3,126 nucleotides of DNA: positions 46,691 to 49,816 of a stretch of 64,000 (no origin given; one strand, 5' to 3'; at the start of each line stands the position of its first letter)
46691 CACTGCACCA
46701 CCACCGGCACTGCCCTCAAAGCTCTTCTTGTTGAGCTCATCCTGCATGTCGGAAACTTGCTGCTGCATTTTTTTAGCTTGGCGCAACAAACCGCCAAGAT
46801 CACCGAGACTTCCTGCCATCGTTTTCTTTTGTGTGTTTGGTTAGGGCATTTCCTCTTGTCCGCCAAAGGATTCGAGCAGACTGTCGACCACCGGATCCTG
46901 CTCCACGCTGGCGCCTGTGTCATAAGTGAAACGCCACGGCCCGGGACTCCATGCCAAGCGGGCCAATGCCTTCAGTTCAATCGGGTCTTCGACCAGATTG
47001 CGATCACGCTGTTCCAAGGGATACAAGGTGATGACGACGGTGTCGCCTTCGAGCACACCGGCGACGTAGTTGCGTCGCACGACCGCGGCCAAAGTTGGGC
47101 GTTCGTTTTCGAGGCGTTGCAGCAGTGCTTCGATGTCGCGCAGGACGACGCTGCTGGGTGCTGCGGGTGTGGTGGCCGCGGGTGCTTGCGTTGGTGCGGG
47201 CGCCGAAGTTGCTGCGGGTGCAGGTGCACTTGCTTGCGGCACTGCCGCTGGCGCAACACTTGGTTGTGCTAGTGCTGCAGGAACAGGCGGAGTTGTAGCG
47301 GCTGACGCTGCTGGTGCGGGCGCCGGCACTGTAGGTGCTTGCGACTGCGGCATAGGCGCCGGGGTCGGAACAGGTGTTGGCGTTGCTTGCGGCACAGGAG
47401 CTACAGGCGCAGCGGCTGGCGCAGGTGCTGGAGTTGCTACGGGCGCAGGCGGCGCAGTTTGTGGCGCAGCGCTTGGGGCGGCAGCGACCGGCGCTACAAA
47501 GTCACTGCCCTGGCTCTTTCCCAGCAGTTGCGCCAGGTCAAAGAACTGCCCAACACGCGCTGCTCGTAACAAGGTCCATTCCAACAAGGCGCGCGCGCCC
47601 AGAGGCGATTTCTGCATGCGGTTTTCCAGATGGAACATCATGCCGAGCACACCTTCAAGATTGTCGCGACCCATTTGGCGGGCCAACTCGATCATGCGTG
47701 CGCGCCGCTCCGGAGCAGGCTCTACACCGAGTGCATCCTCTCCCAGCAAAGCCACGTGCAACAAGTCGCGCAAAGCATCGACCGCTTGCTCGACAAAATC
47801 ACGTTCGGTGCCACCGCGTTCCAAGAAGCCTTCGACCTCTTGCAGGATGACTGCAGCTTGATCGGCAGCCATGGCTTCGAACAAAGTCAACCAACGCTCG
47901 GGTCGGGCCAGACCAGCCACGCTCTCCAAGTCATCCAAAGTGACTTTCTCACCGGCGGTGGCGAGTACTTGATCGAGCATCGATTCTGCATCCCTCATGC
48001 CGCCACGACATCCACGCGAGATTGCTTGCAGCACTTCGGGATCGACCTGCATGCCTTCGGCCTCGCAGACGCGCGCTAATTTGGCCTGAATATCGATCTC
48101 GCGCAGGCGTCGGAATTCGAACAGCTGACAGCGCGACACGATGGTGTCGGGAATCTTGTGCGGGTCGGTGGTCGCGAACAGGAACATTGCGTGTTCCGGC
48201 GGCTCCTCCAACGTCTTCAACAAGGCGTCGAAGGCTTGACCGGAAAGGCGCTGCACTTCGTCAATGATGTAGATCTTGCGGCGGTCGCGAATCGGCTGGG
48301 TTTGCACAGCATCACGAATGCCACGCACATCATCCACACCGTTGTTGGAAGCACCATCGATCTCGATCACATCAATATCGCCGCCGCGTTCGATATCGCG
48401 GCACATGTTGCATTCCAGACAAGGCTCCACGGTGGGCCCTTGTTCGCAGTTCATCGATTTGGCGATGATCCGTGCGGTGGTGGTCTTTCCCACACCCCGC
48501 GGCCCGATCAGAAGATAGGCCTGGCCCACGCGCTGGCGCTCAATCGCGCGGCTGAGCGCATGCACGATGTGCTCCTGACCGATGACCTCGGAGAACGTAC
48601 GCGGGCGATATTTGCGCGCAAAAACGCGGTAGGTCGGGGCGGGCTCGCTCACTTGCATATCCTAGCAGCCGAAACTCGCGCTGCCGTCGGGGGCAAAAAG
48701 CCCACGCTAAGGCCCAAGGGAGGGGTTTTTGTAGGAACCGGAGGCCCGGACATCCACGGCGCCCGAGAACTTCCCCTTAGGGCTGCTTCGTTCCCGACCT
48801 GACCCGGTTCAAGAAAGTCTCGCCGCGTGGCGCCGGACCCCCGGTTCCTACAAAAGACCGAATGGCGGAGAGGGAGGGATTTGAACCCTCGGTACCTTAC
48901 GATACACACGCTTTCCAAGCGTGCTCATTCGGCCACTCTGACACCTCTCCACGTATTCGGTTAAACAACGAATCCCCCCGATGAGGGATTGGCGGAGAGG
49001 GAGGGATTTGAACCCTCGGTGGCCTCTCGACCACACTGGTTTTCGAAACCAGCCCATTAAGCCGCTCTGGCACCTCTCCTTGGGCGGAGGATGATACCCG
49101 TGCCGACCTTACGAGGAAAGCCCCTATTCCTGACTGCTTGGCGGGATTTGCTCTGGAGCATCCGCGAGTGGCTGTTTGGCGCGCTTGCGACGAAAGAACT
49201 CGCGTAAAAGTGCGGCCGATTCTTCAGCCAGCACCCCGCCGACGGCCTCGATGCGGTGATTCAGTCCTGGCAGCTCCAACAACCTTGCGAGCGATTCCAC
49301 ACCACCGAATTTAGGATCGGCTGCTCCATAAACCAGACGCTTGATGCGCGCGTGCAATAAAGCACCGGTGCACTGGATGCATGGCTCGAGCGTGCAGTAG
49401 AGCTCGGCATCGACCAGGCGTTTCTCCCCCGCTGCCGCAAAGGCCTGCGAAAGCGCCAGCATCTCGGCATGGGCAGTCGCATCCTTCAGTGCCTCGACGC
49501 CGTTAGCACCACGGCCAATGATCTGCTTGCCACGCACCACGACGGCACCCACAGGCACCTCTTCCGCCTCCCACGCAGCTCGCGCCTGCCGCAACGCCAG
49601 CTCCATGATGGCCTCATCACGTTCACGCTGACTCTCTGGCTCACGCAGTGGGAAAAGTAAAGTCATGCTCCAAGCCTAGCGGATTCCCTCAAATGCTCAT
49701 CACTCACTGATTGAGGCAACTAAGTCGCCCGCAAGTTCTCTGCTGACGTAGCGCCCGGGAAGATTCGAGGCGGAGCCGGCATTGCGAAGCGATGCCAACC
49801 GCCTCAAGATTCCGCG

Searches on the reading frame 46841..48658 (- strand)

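Call 67: search_protein_families(library=pfam, proteins=[window:46841-48658:-], max_evalue=0.001)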
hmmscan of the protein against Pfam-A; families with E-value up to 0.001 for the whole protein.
window:46841-48658:- (605 aa): 10 families
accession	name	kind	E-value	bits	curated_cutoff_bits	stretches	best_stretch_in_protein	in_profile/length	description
PF13177.12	DNA_pol3_delta2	-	2.5e-42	145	27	1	27-185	1-160/161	DNA polymerase III, delta subunit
PF00004.35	AAA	-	3.1e-13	50.7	21.2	1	48-180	1-126/131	ATPase family associated with various cellular activities (AAA)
PF22608.2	DNAX_ATPase_lid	-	5.3e-11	42.6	27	1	190-236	2-48/49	DNA polymerase III clamp loader subunit, ATPase lid domain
PF05496.18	RuvB_N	-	1.9e-09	37.9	27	1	18-82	2-70/159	Holliday junction DNA helicase RuvB P-loop domain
PF13401.12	AAA_22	-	6.7e-07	30.1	27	1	46-151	6-109/130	AAA domain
PF12169.13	DNA_pol3_gamma3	-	9.1e-07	29.2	24.4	1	239-377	1-138/143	DNA polymerase III subunits gamma and tau domain III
PF07728.20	AAA_5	-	2.6e-06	27.9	22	1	49-154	3-94/139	AAA domain (dynein-related subfamily)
PF13173.12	AAA_14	-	2.9e-06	27.7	27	1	46-152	3-87/129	AAA domain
PF13191.12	AAA_16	-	0.00022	22.2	32.6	1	25-72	2-51/167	AAA ATPase domain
PF13604.12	AAA_30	-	0.00025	21.3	27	1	47-152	20-114/191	AAA domain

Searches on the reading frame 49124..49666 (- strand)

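Call 67: search_protein_families(library=pfam, proteins=[window:49124-49666:-], max_evalue=0.001)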
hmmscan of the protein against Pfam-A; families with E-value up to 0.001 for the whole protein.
window:49124-49666:- (180 aa): 2 families
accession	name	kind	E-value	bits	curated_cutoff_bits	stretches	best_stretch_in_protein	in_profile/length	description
PF14437.12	MafB19-deam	-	6.5e-36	123.8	27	1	17-162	3-142/142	MafB19-like deaminase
PF00383.29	dCMP_cyt_deam_1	-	2.7e-29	101.5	25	1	15-114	2-101/102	Cytidine and deoxycytidylate deaminase zinc-binding region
